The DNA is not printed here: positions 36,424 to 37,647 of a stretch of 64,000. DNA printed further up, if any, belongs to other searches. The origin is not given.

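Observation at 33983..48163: Serine-cycle / C1-transfer gene island in a low-GC gammaproteobacterium, with a lone Ftr-like gene beside an MTHFS-like gene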

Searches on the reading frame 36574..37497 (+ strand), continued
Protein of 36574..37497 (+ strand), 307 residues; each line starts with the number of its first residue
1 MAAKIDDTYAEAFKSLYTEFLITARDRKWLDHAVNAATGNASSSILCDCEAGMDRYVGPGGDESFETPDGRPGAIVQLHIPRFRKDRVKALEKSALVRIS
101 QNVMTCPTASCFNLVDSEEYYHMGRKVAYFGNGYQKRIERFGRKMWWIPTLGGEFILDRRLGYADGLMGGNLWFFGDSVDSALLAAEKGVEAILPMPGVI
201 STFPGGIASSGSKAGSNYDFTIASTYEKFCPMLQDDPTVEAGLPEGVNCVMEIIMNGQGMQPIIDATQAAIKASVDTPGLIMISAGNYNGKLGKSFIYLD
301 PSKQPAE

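Call 53: find_encoding_contigs(protein=P0286, flank=10000, max_places=1)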
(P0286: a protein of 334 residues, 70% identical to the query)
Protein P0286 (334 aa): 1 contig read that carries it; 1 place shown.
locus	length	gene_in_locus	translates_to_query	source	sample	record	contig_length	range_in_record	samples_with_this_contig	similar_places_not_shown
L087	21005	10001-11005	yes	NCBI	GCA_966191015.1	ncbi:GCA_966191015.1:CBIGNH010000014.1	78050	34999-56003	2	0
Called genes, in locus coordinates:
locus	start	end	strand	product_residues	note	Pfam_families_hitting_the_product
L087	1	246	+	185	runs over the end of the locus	PF00578:AhpC-TSA, PF08534:Redoxin, PF00085:Thioredoxin (faint), PF13098:Thioredoxin_2 (weak), PF13905:Thioredoxin_8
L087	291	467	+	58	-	-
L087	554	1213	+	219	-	PF00581:Rhodanese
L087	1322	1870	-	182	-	PF08714:Fae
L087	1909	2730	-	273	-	PF01493:GXGXG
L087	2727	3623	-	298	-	PF01913:FTR, PF02741:FTR_C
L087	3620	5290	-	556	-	PF07969:Amidohydro_3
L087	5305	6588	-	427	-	-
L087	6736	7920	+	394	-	PF00288:GHMP_kinases_N, PF08544:GHMP_kinases_C (weak)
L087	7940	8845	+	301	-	PF09176:Mpt_N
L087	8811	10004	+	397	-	PF02655:ATP-grasp_3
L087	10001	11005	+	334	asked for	PF02289:MCH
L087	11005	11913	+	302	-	PF14397:ATPgrasp_ST (faint), PF02655:ATP-grasp_3, PF08443:RimK, PF02955:GSH-S_ATP (weak)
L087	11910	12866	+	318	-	PF01874:CitG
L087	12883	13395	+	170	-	PF08714:Fae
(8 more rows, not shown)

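Call 54: find_encoding_contigs(protein=P0302, flank=10000, max_places=1)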
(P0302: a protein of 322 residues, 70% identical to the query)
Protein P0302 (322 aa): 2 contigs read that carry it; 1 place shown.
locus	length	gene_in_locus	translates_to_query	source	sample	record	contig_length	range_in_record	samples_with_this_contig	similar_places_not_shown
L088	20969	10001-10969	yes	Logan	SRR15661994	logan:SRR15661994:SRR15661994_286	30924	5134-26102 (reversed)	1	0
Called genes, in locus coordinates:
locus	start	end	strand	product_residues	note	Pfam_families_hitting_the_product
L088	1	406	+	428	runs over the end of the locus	PF03150:CCP_MauG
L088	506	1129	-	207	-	PF00578:AhpC-TSA (weak), PF02630:SCO1-SenC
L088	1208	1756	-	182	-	PF08714:Fae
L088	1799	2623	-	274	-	PF01493:GXGXG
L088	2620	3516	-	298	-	PF01913:FTR, PF02741:FTR_C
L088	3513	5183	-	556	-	PF01979:Amidohydro_1 (faint), PF07969:Amidohydro_3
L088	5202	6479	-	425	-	-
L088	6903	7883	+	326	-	PF00288:GHMP_kinases_N, PF08544:GHMP_kinases_C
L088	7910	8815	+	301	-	PF09176:Mpt_N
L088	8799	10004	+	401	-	PF02655:ATP-grasp_3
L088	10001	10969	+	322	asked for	PF02289:MCH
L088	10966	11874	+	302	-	PF14397:ATPgrasp_ST (faint), PF02655:ATP-grasp_3, PF08443:RimK, PF02955:GSH-S_ATP (weak), PF14398:ATPgrasp_YheCD (faint), PF14243:R2K_3 (weak)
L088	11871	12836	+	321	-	PF01874:CitG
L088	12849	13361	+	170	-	PF08714:Fae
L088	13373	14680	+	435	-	PF01242:PTPS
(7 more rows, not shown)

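Call 56: list_cluster_members(proteins=[P0271, P0272, P0276, P0277, P0279, P0280, P0283, P0285, P0289, P0282])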
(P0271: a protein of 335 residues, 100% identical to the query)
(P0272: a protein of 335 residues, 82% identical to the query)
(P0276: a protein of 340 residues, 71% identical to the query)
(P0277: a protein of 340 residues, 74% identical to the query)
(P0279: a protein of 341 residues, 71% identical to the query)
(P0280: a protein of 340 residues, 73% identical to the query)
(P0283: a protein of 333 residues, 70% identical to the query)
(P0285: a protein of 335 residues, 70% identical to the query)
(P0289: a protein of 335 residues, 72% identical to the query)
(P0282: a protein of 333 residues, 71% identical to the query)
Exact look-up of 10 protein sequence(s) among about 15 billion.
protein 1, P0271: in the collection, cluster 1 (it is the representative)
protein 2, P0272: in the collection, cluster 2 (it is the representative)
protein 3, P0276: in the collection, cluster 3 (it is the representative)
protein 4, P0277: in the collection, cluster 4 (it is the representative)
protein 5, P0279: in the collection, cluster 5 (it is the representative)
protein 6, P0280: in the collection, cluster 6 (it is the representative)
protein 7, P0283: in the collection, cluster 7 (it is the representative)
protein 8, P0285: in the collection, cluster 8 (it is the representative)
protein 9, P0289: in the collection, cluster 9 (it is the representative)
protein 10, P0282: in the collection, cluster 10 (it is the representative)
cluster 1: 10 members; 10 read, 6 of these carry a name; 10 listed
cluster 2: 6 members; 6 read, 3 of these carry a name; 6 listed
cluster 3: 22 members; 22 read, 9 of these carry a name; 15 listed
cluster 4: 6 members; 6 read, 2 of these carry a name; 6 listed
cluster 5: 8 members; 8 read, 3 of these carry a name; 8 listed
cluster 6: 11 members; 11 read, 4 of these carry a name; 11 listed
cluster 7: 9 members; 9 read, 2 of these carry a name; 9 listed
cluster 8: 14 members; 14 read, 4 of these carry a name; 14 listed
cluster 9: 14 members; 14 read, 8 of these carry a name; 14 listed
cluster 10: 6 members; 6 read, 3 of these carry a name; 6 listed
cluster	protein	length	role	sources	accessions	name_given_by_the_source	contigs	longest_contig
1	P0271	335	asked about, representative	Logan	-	-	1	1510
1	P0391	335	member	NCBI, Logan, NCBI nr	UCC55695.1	MAG: methenyltetrahydromethanopterin cyclohydrolase [Gammaproteobacteria bacterium]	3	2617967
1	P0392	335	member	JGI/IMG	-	methenyltetrahydromethanopterin cyclohydrolase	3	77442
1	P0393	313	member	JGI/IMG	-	methenyltetrahydromethanopterin cyclohydrolase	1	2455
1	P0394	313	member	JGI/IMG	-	methenyltetrahydromethanopterin cyclohydrolase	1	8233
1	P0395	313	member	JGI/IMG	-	methenyltetrahydromethanopterin cyclohydrolase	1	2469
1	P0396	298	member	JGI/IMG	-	methenyltetrahydromethanopterin cyclohydrolase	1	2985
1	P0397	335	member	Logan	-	-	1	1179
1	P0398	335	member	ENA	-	-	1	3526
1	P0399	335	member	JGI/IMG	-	-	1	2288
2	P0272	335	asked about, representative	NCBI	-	-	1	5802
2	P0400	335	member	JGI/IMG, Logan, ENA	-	methenyltetrahydromethanopterin cyclohydrolase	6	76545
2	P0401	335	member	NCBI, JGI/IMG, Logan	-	methenyltetrahydromethanopterin cyclohydrolase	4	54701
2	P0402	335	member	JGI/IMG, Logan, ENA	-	methenyltetrahydromethanopterin cyclohydrolase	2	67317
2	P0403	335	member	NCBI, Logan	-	-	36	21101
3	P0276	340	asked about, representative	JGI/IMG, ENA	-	-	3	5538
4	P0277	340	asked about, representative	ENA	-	-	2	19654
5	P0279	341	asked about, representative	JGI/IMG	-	-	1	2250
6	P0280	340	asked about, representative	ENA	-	-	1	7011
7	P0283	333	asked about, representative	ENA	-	-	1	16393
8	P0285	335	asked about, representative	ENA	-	-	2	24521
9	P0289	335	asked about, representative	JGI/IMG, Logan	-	methenyltetrahydromethanopterin cyclohydrolase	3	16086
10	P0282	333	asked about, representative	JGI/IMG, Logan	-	methenyltetrahydromethanopterin cyclohydrolase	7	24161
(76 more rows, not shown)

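Call 57: find_encoding_contigs(protein=P0400, flank=10000, max_places=2)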
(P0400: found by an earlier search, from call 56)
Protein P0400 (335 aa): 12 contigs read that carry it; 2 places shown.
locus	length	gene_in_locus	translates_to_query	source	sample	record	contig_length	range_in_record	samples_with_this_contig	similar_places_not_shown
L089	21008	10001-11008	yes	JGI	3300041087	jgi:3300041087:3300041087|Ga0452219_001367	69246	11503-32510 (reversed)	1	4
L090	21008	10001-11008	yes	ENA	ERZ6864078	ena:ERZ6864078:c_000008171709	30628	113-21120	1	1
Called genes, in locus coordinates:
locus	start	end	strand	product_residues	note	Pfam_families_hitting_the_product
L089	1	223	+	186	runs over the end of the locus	PF00578:AhpC-TSA, PF08534:Redoxin, PF13905:Thioredoxin_8 (weak)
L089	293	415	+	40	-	-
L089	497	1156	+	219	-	PF00581:Rhodanese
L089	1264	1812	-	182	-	PF08714:Fae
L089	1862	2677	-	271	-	PF01493:GXGXG (weak)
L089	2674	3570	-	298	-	PF01913:FTR, PF02741:FTR_C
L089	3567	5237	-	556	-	PF01979:Amidohydro_1 (faint), PF07969:Amidohydro_3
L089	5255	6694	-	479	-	-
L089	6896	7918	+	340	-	PF00288:GHMP_kinases_N, PF08544:GHMP_kinases_C (weak)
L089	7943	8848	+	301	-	PF09176:Mpt_N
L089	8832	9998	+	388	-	PF02655:ATP-grasp_3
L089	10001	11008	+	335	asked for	PF02289:MCH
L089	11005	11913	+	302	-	PF18030:Rimk_N (weak), PF14397:ATPgrasp_ST (faint), PF02655:ATP-grasp_3 (faint), PF08443:RimK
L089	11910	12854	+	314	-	PF01874:CitG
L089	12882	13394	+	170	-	PF08714:Fae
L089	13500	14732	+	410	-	PF01242:PTPS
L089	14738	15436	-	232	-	PF00977:His_biosynth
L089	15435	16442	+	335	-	PF18301:preATP-grasp_3, PF02655:ATP-grasp_3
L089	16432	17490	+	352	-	PF01968:Hydantoinase_A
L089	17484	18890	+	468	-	PF04715:, PF00425:Chorismate_bind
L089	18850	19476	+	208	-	PF00696:AA_kinase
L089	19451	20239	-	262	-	PF04476:4HFCP_synth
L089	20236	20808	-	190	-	PF04289:DUF447_N, PF20766:DUF447_C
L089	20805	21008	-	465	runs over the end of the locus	PF20123:DUF6513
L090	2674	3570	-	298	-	PF01913:FTR, PF02741:FTR_C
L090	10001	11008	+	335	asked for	PF02289:MCH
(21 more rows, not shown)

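Call 58: find_encoding_contigs(protein=P0391, flank=10000, max_places=2)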
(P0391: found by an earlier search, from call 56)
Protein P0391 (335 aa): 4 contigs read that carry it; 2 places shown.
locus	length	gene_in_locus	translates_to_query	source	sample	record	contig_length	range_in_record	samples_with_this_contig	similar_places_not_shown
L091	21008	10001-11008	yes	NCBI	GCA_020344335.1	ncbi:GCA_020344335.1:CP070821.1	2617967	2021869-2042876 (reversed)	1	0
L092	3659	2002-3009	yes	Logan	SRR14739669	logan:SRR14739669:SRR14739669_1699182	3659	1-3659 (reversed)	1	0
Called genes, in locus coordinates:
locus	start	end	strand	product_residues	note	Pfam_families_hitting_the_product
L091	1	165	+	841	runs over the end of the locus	PF07690:MFS_1 (weak), PF13646:HEAT_2 (faint)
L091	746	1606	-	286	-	PF00763:THF_DHG_CYH, PF02882:THF_DHG_CYH_C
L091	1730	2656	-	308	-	PF01913:FTR, PF02741:FTR_C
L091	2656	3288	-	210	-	PF01812:5-FTHF_cyc-lig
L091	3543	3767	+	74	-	-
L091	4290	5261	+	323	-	PF00389:2-Hacid_dh, PF03446:NAD_binding_2 (faint), PF02826:2-Hacid_dh_C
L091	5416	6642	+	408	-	-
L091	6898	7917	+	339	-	PF00288:GHMP_kinases_N, PF08544:GHMP_kinases_C (weak)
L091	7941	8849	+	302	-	PF09176:Mpt_N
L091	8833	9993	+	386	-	PF02655:ATP-grasp_3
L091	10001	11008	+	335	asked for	PF02289:MCH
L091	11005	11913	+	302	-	PF18030:Rimk_N (weak), PF14397:ATPgrasp_ST (faint), PF02655:ATP-grasp_3 (weak), PF08443:RimK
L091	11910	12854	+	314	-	PF01874:CitG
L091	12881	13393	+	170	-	PF08714:Fae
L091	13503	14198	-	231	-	PF00977:His_biosynth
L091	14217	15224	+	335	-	PF18301:preATP-grasp_3, PF02655:ATP-grasp_3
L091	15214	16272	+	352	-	PF01968:Hydantoinase_A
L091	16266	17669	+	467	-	PF04715:, PF00425:Chorismate_bind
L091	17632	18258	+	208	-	PF00696:AA_kinase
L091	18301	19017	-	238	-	PF04476:4HFCP_synth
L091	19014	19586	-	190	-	PF04289:DUF447_N, PF20766:DUF447_C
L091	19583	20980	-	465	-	PF20123:DUF6513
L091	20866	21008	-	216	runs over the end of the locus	PF02441:Flavoprotein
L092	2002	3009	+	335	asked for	PF02289:MCH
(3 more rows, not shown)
